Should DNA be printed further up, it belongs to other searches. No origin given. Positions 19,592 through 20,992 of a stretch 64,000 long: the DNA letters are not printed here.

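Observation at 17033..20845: Single-polypeptide TIR - STAND NTPase - TPR - APH-like kinase: an unusual NLR/Avs-type immune-sensor architecture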

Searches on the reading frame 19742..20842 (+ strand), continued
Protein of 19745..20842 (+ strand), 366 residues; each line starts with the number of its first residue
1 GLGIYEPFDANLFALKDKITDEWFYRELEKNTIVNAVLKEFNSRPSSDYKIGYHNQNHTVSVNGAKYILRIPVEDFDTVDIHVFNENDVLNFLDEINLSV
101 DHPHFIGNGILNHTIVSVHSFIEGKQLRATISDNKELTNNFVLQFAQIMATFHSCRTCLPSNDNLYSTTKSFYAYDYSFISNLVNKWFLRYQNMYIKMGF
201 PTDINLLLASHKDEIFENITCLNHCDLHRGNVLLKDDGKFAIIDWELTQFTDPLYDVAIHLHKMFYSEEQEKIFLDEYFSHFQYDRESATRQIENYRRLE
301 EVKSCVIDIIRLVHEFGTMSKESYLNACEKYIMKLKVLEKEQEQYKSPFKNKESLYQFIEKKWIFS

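Call 47: find_encoding_contigs(protein=P0207, flank=6000, max_places=2)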
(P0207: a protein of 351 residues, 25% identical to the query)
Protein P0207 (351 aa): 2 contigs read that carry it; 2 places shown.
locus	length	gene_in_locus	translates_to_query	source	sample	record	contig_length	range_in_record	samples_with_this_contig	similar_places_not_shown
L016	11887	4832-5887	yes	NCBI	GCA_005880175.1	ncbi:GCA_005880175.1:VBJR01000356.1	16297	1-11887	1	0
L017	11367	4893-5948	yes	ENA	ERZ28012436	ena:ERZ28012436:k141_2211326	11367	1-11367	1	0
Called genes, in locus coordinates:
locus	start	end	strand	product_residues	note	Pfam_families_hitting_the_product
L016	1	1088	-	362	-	PF02771:Acyl-CoA_dh_N, PF02770:Acyl-CoA_dh_M, PF00441:Acyl-CoA_dh_1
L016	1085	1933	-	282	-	PF22622:MFE-2_hydrat-2_N, PF13452:FAS1_DH_region (faint), PF01575:MaoC_dehydratas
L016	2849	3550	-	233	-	PF00440:TetR_N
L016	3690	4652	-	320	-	PF00274:Glycolytic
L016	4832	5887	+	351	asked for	PF01636:APH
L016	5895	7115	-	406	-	PF00696:AA_kinase, PF01842:ACT (faint), PF13840:ACT_7, PF22468:ACT_9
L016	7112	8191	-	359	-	PF04607:RelA_SpoT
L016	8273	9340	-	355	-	PF00795:CN_hydrolase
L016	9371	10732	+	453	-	PF00291:PALP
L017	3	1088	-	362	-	PF02771:Acyl-CoA_dh_N, PF02770:Acyl-CoA_dh_M, PF00441:Acyl-CoA_dh_1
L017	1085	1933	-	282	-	PF22622:MFE-2_hydrat-2_N, PF13452:FAS1_DH_region (faint), PF01575:MaoC_dehydratas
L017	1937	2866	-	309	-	PF00106:adh_short, PF08659:KR, PF13561:adh_short_C2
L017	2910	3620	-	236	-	PF00440:TetR_N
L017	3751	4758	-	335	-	PF00274:Glycolytic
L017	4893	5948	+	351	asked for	PF01636:APH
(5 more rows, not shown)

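Call 48: find_encoding_contigs(protein=P0205, flank=6000, max_places=2)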
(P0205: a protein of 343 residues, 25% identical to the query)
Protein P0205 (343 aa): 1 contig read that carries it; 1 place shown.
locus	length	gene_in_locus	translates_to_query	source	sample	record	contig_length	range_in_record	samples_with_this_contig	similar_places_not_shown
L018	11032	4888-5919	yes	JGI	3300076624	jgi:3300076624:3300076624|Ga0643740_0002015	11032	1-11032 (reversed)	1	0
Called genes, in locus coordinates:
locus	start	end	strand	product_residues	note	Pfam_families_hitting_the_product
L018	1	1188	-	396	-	?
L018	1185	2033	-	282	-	PF22622:MFE-2_hydrat-2_N, PF13452:FAS1_DH_region (faint), PF01575:MaoC_dehydratas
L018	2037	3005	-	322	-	PF00106:adh_short, PF08659:KR, PF13561:adh_short_C2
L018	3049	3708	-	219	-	PF00440:TetR_N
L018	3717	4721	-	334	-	PF00274:Glycolytic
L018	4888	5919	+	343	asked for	PF01636:APH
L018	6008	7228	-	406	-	PF00696:AA_kinase, PF01842:ACT (faint), PF13840:ACT_7, PF22468:ACT_9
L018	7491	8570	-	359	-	PF04607:RelA_SpoT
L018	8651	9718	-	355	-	PF00795:CN_hydrolase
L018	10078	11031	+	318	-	?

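Call 49: search_protein_families(library=pfam, proteins=[L015:7005-10409:+, P0063, P0105, P0115, P0132, P0155, P0157, P0173, P0190, P0174], max_evalue=0.001)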
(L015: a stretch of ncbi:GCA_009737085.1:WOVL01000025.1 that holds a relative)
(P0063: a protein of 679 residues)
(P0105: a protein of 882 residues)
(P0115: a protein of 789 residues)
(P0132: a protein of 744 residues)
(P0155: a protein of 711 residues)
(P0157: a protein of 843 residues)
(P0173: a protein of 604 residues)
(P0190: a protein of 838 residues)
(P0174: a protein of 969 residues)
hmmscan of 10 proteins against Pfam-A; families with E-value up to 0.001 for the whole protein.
L015:7005-10409:+ (1134 aa): 4 families
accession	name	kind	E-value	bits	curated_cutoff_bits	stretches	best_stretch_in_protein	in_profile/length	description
PF13424.12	TPR_12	-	3.2e-15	56.5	30.1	2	993-1057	5-71/77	Tetratricopeptide repeat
PF24883.2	NPHP3_N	-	2.9e-08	34.5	24.8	1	354-490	13-164/164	Nephrocystin 3, N-terminal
PF07719.23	TPR_2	-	6.9e-07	29.4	27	0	915-941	4-30/34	Tetratricopeptide repeat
PF13191.12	AAA_16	-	1.5e-05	26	32.6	1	342-464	1-145/167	AAA ATPase domain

P0063 (679 aa): 4 families
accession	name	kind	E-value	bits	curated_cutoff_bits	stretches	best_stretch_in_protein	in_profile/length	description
PF01636.29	APH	-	7.2e-36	124.6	23.2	2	354-591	6-231/239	Phosphotransferase enzyme family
PF01633.27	Choline_kinase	-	3e-06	27.2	29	0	518-574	156-214/300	Choline/ethanolamine kinase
PF02958.26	EcKL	-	3.5e-06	27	22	0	522-562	213-259/294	Ecdysteroid kinase-like family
PF01163.29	RIO1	-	7.1e-05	22.9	22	0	187-210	125-148/187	RIO domain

P0105 (882 aa): 8 families
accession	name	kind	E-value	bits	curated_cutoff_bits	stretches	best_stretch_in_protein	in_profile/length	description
PF01636.29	APH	-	3.3e-15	56.9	23.2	1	550-777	6-218/239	Phosphotransferase enzyme family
PF01633.27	Choline_kinase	-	7.1e-11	42.4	29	1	643-780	87-216/300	Choline/ethanolamine kinase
PF07719.23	TPR_2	-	4e-08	33.2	27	0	437-463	2-28/34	Tetratricopeptide repeat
PF13424.12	TPR_12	-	1.9e-06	28.4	30.1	0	209-247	34-74/77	Tetratricopeptide repeat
PF13432.12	TPR_16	-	4.2e-06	27.6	32.7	0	193-251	9-64/65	Tetratricopeptide repeat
PF13181.12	TPR_8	-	7.6e-05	23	25.7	0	222-250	5-33/34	Tetratricopeptide repeat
PF13174.12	TPR_6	-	0.00033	21.6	26.3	1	221-249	3-31/33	Tetratricopeptide repeat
PF01163.29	RIO1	-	0.00092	19.3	22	0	727-753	123-149/187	RIO domain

P0115 (789 aa): 4 families
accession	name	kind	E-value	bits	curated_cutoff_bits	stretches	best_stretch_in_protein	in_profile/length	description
PF01636.29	APH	-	6.5e-20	72.3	23.2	1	483-712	8-234/239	Phosphotransferase enzyme family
PF00515.34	TPR_1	-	2.2e-06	27.6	27.8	0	184-210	1-27/34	Tetratricopeptide repeat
PF05406.20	WGR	-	2.7e-06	27.8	22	1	22-82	9-74/79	WGR domain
PF01633.27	Choline_kinase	-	2.7e-05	24.1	29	1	525-695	55-213/300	Choline/ethanolamine kinase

P0132 (744 aa): 3 families
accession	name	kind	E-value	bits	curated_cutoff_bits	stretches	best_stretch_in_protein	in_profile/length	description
PF01636.29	APH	-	2.9e-19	70.2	23.2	1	436-661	6-229/239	Phosphotransferase enzyme family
PF01633.27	Choline_kinase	-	1.9e-06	27.9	29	1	591-726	153-272/300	Choline/ethanolamine kinase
PF13424.12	TPR_12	-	0.0002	21.9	30.1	1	254-320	7-76/77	Tetratricopeptide repeat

P0155 (711 aa): 5 families
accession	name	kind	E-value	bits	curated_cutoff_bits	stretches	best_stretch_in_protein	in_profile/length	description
PF01636.29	APH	-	2.1e-16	60.8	23.2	1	393-630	6-234/239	Phosphotransferase enzyme family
PF17874.7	TPR_MalT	-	2.5e-05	24.2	45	0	227-312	145-230/336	MalT-like TPR region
PF02255.21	PTS_IIA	-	5.5e-05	23.6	27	0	280-325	9-54/94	PTS system, Lactose/Cellobiose specific IIA subunit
PF01633.27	Choline_kinase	-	0.0006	19.7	29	1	558-612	157-213/300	Choline/ethanolamine kinase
PF14559.12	TPR_19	-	0.00065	20.4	25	1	103-153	4-52/68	Tetratricopeptide repeat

P0157 (843 aa): 0 families

P0173 (604 aa): 1 family
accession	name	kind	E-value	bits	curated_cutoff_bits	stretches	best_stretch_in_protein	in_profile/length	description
PF01636.29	APH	-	1.3e-16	61.6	23.2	1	297-515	7-223/239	Phosphotransferase enzyme family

P0190 (838 aa): 5 families
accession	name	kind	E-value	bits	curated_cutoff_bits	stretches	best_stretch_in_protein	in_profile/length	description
PF01636.29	APH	-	5.2e-14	53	23.2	1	552-753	45-230/239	Phosphotransferase enzyme family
PF25547.1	WXG100_2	-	4.4e-09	36.9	27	1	163-293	7-140/150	WXG100 like domain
PF19974.5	TCAD9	-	0.00066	19.4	40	0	672-739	279-343/429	Ternary complex associated domain 9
PF02958.26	EcKL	-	0.00072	19.4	22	0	686-735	212-261/294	Ecdysteroid kinase-like family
PF01633.27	Choline_kinase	-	0.00096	19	29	0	684-738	157-207/300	Choline/ethanolamine kinase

P0174 (969 aa): 4 families
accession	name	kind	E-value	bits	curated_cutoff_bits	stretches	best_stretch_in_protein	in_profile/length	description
PF01636.29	APH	-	8.7e-17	62.1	23.2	1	660-885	7-230/239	Phosphotransferase enzyme family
PF13191.12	AAA_16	-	5.9e-06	27.3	32.6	1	20-215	2-142/167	AAA ATPase domain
PF14559.12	TPR_19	-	0.00019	22.1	25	1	370-429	4-59/68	Tetratricopeptide repeat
PF01633.27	Choline_kinase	-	0.00036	20.4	29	1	823-906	158-242/300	Choline/ethanolamine kinase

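Call 56: predict_structure(alignment_id=A4)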
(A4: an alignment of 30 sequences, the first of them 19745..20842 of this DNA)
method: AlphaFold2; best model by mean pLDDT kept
length: 366 residues; sequences in the alignment: 30
mean_pLDDT: 90.9   pTM: 0.89
mean pLDDT of the five models: 90.9, 89.8, 89.6, 89.3, 88.6
residues with pLDDT >= 90: 301; 70-90: 34; 50-70: 19; < 50: 12
segments of 3 or more residues with pLDDT < 50: 1-12
pLDDT, mean of each block of 10 residues (from residue 1): 39 59 88 96 81 89 96 91 94 95 97 96 96 94 98 86 73 96 96 96 94 93 96 97 96 98 96 98 97 97 96 92 94 95 94 96 67
secondary structure, 60 per line:
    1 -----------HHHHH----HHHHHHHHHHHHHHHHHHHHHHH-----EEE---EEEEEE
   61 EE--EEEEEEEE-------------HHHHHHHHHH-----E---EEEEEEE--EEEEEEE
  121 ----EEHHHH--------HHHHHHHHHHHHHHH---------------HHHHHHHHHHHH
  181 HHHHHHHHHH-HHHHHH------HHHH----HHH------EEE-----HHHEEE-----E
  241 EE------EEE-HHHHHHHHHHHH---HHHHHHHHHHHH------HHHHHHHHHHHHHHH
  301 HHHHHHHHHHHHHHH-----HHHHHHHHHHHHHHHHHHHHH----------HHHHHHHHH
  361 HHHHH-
elements in order: H12-16 H21-43 E49-51 E55-62 E65-72 H86-95 E105-111 E114-120 H127-130 H139-153 H169-190 H192-197 H204-207 E221-223 E232-234 E240-242 E249-251 H253-264 H268-279 H286-315 H321-341 H352-365

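Call 69: find_encoding_contigs(protein=P0056, flank=6000, max_places=2)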
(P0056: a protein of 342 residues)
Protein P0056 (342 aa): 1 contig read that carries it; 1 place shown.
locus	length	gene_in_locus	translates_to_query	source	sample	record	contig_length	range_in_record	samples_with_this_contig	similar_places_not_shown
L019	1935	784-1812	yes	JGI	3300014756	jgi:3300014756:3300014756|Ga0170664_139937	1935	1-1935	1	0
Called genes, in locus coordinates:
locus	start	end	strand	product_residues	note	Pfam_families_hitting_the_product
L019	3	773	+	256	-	?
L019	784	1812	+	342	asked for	PF01633:Choline_kinase, PF01636:APH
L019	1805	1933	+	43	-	?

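Call 70: find_encoding_contigs(protein=P0057, flank=6000, max_places=2)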
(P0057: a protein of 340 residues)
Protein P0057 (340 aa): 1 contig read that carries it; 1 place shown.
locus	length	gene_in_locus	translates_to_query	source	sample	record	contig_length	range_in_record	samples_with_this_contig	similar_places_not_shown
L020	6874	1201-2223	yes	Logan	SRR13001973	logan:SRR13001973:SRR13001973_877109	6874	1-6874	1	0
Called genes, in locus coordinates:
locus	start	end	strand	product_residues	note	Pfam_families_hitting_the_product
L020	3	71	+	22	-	?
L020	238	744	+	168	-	-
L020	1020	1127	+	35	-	-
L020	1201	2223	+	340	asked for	PF01633:Choline_kinase, PF01636:APH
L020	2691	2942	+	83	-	-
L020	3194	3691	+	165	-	-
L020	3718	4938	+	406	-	-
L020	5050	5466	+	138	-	-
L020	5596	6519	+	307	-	-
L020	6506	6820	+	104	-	-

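Call 86: find_encoding_contigs(protein=P0058, flank=7000, max_places=2)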
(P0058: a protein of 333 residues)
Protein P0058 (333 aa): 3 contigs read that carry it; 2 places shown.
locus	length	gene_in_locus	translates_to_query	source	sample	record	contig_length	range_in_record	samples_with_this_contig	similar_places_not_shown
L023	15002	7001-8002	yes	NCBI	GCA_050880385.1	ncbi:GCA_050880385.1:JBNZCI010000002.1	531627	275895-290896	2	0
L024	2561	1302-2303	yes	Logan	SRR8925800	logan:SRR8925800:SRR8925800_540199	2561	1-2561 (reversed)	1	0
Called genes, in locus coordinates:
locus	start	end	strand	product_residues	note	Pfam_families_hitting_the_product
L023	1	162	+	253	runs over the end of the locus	PF00702:Hydrolase (weak), PF12710:HAD, PF08282:Hydrolase_3 (weak)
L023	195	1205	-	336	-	PF01553:Acyltransferase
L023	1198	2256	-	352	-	PF01370:Epimerase, PF16363:GDP_Man_Dehyd (weak)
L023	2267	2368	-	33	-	PF08213:COX24_C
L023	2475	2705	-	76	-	PF21531:Rv2175c_wHTH (weak), PF12728:HTH_17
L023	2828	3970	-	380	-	PF00850:Hist_deacetyl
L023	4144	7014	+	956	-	PF13676:TIR_2, PF13191:AAA_16 (faint), PF24883:NPHP3_N, PF05729:NACHT (faint), PF13424:TPR_12 (faint)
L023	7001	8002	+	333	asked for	PF01636:APH, PF01633:Choline_kinase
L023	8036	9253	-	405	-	PF03741:TerC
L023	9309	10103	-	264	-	PF03446:NAD_binding_2 (weak), PF03807:F420_oxidored, PF14748:P5CR_dimer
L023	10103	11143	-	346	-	PF01118:Semialdhyde_dh, PF02774:Semialdhyde_dhC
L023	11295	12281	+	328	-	PF01545:Cation_efflux, PF16916:ZT_dimer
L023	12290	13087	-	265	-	PF02517:Rce1-like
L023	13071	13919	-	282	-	PF01261:AP_endonuc_2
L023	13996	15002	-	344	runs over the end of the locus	PF02541:Ppx-GppA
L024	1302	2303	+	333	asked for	PF01636:APH, PF01633:Choline_kinase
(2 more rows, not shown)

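Call 87: find_encoding_contigs(protein=P0059, flank=7000, max_places=2)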
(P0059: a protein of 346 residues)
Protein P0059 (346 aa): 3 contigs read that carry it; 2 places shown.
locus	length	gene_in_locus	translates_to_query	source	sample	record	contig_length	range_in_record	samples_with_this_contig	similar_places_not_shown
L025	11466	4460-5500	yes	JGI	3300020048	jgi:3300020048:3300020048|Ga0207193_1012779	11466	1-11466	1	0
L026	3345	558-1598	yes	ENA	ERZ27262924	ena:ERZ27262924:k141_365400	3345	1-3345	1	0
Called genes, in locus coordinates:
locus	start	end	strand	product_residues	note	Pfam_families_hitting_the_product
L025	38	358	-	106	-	-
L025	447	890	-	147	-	PF03781:FGE-sulfatase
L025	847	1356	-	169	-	-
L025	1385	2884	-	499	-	-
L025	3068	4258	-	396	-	-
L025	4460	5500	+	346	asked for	PF01636:APH, PF01633:Choline_kinase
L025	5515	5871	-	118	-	-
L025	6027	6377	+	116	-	-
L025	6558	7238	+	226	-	PF13091:PLDc_2 (weak)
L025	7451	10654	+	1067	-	PF02384:N6_Mtase, PF01170:UPF0020 (faint), PF20473:MmeI_Mtase, PF07669:Eco57I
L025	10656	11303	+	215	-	-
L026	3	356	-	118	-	?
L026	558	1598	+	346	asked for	PF01636:APH, PF01633:Choline_kinase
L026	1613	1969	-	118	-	-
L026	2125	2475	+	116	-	-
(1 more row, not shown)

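Call 88: find_encoding_contigs(protein=P0071, flank=7000, max_places=2)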
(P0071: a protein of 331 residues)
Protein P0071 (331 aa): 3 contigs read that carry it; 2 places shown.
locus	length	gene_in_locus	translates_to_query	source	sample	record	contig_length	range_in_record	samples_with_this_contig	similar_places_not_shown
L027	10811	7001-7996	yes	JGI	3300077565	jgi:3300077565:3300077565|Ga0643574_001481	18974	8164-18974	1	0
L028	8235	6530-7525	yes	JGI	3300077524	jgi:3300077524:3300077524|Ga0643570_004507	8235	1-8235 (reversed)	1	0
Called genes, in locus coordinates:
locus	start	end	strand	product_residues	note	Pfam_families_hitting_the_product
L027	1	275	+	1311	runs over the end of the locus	PF05257:CHAP, PF19408:PKD_6, PF25059:FN3_DSCAM-DSCAML_C (faint), PF19408:PKD_6, PF18962:Por_Secre_tail (weak)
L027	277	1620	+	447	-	-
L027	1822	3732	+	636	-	PF02254:TrkA_N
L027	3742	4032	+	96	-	PF02026:RyR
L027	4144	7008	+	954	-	PF13676:TIR_2, PF24883:NPHP3_N, PF25521:WHD_TANC1 (weak), PF00515:TPR_1 (faint), PF13424:TPR_12 (faint)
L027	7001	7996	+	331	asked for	PF01633:Choline_kinase (weak), PF01636:APH, PF02958:EcKL (weak)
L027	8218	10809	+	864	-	?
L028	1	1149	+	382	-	?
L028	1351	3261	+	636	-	PF02254:TrkA_N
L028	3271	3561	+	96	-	PF02026:RyR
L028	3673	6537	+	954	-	PF13676:TIR_2, PF24883:NPHP3_N, PF25521:WHD_TANC1 (weak), PF00515:TPR_1 (faint), PF13424:TPR_12 (faint)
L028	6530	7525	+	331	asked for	PF01633:Choline_kinase (weak), PF01636:APH, PF02958:EcKL (weak)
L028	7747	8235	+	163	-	?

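Call 94: search_protein_families(library=padloc, proteins=[L015:786-2819:+, L015:2813-4657:+, L025:1385-2884:-, L025:3068-4258:-, L025:6558-7238:+, L025:7451-10654:+, L027:1822-3732:+], max_evalue=0.001)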
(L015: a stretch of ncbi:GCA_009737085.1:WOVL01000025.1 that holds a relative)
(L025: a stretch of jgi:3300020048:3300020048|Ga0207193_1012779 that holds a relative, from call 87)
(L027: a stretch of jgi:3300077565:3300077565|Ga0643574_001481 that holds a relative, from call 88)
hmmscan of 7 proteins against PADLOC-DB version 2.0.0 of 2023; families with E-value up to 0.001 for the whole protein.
L015:786-2819:+ (677 aa): 3 families
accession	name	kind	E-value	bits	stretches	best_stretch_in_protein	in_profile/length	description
PDLC03839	LeoA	-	1.5e-17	62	2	192-673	102-554/559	-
PDLC03841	LeoBC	-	3.4e-13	47.6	1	59-656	48-573/601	-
PDLC03840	LeoA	-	0.00045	17.3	1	49-108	19-76/577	-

L015:2813-4657:+ (614 aa): 3 families
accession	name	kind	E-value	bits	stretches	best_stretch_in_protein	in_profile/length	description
PDLC03839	LeoA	-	1.3e-24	85.3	2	152-601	104-555/559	-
PDLC03841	LeoBC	-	5.7e-19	66.6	1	38-597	65-591/601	-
PDLC03840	LeoA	-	1.3e-10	38.9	1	147-226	98-190/577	-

L025:1385-2884:- (499 aa): 0 families

L025:3068-4258:- (396 aa): 0 families

L025:6558-7238:+ (226 aa): 2 families
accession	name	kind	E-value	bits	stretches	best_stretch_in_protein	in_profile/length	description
PDLC01075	C3a139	-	9.7e-09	32.1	1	25-217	25-205/948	HKD+Snf2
PDLC03425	REase_II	-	0.00053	17.1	1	99-175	86-157/358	Type II restriction enzyme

L025:7451-10654:+ (1067 aa): 33 families (the best 25 are shown)
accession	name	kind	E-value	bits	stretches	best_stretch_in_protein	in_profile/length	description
PDLC03603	REase_MTase_IIG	-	4.3e-44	148.9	3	130-454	104-407/1016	Type IIG restriction enzyme-methyltransferase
PDLC03623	REase_MTase_IIG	-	1.1e-33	114.1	2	144-464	126-418/1022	Type IIG restriction enzyme-methyltransferase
PDLC03348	MTase_II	-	2.9e-19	67.1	2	346-438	216-309/727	Type II methyltransferase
PDLC04134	mad2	-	6.2e-17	59.6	1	315-597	243-402/492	mads_2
PDLC03021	MTase_I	-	7.5e-16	56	2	323-438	143-245/491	Type I methyltransferase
PDLC03338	MTase_II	-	8.3e-16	55.8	1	345-444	124-219/604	Type II methyltransferase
PDLC02529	PglX|PglXI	-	3.7e-15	52.7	1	197-534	65-367/1189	PglX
PDLC03267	MTase_II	-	2.8e-13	47.7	1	346-434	9-76/539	Type II methyltransferase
PDLC03630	REase_MTase_IIG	-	1.6e-12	44.1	1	345-431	365-459/1100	Type IIG restriction enzyme-methyltransferase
PDLC03025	MTase_I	-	7.3e-09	32.8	1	349-425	160-226/569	Type I methyltransferase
PDLC02528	PglX|PglXI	-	7.8e-09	31.8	1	378-446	293-361/1125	PglX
PDLC03026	MTase_I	-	1.1e-08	32.7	1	344-440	135-227/487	Type I methyltransferase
PDLC02643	DrmMI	-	3.2e-08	29.9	1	519-616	862-956/1347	DrmMI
PDLC03293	MTase_II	-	9.4e-08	29.2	0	345-395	11-56/427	Type II methyltransferase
PDLC03600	REase_MTase_IIG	-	1.3e-07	28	1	367-440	292-364/1205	Type IIG restriction enzyme-methyltransferase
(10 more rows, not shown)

L027:1822-3732:+ (636 aa): 0 families

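Call 102: find_related_loci(query=A4, collection=viral_contigs, flank=6000)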
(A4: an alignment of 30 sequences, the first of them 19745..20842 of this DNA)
Query A4 (366 aa) in viral_contigs; peptide patterns used: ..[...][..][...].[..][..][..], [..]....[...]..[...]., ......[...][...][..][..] (x = any residue, [..] = any of these).
97 stretches matched a pattern; 1 encode a relative of the query (tblastn E <= 1e-3); 1 distinct loci.
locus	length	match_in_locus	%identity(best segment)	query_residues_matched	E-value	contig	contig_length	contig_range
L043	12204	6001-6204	34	217-279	1e-5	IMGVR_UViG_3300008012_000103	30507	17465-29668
